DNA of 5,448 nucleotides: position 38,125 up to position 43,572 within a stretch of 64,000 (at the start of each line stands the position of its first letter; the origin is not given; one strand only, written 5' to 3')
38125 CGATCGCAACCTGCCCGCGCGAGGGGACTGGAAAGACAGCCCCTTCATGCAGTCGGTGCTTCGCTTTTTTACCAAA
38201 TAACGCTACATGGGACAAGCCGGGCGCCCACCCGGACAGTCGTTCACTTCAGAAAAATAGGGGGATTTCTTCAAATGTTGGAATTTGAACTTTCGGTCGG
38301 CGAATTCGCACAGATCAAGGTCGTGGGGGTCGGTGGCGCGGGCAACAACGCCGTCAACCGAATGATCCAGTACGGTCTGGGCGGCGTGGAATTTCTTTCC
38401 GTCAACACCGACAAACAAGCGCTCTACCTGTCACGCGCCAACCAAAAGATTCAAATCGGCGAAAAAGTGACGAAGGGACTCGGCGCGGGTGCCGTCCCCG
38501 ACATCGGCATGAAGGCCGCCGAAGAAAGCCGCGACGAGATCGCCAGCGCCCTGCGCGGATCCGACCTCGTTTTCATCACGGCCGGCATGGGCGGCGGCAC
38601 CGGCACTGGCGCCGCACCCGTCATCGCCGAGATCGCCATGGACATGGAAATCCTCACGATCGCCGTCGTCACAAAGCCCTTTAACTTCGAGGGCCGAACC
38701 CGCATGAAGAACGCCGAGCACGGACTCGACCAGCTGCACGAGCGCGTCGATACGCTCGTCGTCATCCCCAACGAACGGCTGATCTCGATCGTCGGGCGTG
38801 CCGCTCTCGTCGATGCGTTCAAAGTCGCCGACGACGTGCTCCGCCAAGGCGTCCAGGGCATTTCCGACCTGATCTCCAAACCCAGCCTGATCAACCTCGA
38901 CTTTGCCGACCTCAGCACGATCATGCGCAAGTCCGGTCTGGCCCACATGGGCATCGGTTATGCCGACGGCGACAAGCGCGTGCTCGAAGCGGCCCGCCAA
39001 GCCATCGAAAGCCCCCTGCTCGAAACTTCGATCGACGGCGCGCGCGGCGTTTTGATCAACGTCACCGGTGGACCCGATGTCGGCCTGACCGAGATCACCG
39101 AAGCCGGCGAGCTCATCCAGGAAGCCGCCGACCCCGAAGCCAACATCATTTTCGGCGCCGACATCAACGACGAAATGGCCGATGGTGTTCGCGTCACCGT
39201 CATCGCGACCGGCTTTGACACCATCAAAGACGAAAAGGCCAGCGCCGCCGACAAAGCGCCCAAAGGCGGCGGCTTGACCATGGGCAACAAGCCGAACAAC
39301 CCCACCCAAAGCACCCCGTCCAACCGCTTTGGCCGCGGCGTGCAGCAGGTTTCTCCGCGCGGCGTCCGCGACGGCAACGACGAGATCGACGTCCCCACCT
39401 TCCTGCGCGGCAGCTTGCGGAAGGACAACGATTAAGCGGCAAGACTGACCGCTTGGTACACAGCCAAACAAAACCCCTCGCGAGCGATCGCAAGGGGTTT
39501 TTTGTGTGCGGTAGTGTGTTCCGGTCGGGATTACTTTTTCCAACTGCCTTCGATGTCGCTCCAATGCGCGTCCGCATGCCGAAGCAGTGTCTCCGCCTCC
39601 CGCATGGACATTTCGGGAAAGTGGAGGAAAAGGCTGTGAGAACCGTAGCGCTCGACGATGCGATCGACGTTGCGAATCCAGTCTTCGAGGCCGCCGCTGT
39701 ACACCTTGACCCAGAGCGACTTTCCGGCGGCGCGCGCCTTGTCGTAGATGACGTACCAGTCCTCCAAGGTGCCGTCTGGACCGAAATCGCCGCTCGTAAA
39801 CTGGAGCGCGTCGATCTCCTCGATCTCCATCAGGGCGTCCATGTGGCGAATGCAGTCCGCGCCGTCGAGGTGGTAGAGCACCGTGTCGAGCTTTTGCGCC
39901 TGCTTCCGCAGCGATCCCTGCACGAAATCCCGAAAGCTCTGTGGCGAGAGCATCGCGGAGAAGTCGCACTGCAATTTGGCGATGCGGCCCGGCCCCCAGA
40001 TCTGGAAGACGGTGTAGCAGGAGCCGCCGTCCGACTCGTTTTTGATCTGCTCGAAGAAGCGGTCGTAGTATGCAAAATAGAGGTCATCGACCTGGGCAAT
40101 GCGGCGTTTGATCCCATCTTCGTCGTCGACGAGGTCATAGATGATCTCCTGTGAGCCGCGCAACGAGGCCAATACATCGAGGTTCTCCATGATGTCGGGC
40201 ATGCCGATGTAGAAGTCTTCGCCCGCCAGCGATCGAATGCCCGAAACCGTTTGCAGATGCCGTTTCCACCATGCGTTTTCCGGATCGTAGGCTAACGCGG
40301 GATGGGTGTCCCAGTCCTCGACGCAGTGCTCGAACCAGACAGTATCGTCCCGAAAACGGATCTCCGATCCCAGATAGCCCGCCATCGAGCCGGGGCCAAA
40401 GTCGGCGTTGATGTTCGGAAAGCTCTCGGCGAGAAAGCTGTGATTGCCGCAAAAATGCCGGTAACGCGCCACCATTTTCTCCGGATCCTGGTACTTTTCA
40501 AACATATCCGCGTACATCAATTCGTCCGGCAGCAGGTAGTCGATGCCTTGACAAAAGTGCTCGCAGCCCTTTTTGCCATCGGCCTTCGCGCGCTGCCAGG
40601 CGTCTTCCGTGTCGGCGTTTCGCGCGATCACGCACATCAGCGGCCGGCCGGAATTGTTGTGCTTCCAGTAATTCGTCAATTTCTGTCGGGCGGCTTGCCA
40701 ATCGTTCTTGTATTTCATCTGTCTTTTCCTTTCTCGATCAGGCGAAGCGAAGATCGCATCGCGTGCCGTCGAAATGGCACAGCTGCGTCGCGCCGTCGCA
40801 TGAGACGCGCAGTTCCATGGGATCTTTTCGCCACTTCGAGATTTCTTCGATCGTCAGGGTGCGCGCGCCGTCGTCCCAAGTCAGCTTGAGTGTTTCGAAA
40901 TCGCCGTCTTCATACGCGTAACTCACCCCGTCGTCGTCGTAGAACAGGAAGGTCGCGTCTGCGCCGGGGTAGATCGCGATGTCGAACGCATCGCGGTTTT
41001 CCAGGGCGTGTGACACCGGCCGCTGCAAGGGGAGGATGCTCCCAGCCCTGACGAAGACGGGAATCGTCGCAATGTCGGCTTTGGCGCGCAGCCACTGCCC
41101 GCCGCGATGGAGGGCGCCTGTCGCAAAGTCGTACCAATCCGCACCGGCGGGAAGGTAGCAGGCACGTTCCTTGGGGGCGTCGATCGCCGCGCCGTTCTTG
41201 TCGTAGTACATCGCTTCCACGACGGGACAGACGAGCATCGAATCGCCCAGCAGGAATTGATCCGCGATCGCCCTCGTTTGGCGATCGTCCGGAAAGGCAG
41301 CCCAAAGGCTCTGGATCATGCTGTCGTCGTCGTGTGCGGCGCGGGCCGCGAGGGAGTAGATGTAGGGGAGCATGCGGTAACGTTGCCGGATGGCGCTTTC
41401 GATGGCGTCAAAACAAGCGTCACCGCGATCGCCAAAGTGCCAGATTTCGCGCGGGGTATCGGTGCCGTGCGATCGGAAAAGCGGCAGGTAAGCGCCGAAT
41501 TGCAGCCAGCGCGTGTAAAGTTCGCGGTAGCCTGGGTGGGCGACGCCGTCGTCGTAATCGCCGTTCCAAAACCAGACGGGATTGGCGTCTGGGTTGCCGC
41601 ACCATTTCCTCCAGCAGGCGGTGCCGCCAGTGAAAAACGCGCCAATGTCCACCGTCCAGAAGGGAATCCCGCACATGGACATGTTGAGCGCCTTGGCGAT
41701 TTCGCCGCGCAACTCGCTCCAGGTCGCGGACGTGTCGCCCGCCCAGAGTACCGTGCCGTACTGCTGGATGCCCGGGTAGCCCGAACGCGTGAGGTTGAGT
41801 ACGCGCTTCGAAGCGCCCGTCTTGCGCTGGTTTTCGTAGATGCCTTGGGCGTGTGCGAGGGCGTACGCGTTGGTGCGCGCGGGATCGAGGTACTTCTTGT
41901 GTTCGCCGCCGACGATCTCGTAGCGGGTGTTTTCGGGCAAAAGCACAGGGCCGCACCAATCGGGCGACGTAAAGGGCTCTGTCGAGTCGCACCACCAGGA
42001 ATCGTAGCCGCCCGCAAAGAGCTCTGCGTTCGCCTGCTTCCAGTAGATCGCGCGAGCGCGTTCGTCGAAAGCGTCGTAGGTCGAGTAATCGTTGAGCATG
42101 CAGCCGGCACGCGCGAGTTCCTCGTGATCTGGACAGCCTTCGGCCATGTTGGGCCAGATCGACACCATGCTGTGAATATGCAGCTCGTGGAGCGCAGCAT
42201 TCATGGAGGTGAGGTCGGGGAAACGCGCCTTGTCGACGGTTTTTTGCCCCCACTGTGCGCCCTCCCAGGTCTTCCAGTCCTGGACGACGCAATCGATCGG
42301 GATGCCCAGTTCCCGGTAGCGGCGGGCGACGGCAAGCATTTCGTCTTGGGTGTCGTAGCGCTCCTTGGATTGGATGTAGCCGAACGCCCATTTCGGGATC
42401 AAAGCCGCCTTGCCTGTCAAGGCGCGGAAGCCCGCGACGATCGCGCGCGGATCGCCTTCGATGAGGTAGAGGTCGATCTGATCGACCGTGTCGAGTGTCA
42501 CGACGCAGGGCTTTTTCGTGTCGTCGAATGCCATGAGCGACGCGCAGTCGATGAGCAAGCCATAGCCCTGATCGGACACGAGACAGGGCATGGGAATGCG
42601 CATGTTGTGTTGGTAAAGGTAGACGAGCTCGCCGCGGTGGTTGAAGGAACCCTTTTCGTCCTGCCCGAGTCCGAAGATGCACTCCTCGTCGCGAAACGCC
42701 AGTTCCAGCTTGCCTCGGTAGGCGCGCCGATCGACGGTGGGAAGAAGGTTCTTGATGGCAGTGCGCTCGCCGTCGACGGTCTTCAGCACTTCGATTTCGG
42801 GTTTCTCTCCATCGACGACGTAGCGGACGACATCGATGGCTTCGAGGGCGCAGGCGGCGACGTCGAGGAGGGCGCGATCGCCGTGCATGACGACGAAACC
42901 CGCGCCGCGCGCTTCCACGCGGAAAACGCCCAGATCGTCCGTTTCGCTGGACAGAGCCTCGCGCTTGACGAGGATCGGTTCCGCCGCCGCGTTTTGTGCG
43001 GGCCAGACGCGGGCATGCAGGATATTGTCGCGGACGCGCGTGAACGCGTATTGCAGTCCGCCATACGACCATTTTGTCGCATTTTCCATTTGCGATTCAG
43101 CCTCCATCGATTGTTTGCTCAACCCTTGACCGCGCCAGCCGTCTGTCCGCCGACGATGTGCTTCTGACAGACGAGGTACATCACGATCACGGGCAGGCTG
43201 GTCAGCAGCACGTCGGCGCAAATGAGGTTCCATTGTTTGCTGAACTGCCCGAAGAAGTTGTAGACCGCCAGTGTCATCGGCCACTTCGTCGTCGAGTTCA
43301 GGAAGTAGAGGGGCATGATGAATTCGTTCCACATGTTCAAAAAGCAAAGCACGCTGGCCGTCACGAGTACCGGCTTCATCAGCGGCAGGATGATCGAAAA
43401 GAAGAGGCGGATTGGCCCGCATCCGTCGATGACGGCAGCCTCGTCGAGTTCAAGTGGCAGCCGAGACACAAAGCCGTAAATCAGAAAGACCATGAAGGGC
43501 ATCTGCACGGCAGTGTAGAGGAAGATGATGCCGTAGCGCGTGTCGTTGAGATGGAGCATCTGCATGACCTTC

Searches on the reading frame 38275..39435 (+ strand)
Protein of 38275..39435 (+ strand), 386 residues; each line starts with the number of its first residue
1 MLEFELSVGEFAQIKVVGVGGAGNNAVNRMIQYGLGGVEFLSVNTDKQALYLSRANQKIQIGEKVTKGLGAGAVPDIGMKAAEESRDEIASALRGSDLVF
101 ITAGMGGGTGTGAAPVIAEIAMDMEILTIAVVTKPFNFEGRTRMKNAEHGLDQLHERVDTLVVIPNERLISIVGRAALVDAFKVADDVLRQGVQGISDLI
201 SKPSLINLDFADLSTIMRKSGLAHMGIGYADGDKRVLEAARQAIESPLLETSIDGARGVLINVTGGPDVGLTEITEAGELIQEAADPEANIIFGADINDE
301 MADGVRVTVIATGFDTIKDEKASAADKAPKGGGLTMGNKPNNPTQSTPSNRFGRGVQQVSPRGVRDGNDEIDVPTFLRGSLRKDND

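Call 25: search_protein_families(library=ncbifam, max_evalue=1e-8, proteins=[window:38275-39435:+])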
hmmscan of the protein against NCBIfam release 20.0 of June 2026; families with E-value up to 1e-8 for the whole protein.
window:38275-39435:+ (386 aa): 1 family
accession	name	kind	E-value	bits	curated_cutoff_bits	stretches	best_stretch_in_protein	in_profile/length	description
TIGR00065.1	ftsZ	equivalog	2.5e-130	434.9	295.2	1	11-324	17-334/353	cell division protein FtsZ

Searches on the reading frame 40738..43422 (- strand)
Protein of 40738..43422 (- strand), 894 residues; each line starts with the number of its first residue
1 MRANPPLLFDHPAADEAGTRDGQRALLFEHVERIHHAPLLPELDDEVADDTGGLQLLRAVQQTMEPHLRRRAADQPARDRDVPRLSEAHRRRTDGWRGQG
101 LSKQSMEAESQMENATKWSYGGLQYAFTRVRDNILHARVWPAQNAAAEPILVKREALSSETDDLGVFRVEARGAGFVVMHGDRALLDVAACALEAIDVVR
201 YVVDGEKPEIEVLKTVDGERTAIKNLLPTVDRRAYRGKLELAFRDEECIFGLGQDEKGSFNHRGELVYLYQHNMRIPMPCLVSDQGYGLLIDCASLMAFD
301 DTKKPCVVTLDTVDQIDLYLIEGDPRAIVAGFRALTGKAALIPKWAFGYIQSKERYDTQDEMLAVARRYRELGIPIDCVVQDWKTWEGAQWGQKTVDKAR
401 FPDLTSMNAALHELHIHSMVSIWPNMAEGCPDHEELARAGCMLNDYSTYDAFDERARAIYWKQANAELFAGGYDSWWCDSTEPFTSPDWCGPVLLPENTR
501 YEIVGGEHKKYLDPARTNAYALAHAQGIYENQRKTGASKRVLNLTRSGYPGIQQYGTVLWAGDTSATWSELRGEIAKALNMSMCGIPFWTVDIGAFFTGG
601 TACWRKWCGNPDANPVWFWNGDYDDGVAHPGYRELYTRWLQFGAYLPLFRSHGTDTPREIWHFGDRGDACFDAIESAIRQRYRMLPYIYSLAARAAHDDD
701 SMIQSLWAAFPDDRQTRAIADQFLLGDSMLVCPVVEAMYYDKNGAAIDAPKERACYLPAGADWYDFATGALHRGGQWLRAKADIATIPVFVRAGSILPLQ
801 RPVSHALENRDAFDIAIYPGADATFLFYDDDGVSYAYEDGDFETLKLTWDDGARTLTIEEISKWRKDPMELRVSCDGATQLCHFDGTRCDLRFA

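Call 25: search_protein_families(library=ncbifam, max_evalue=1e-8, proteins=[window:40738-43422:-])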
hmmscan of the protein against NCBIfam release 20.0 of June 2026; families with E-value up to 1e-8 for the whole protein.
window:40738-43422:- (894 aa): 3 families
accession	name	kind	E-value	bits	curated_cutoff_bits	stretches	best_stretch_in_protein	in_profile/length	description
NF040948.1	alpha_gluc_MalA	equivalog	1e-58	199.2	800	2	451-801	292-610/627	alpha-glucosidase MalA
NF007940.0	PRK10658.1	equivalog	9.2e-47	159.9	606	2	618-801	506-672/771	alpha-xylosidase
NF007746.0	PRK10426.1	equivalog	1.8e-40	139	553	1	517-796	427-669/683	alpha-glucosidase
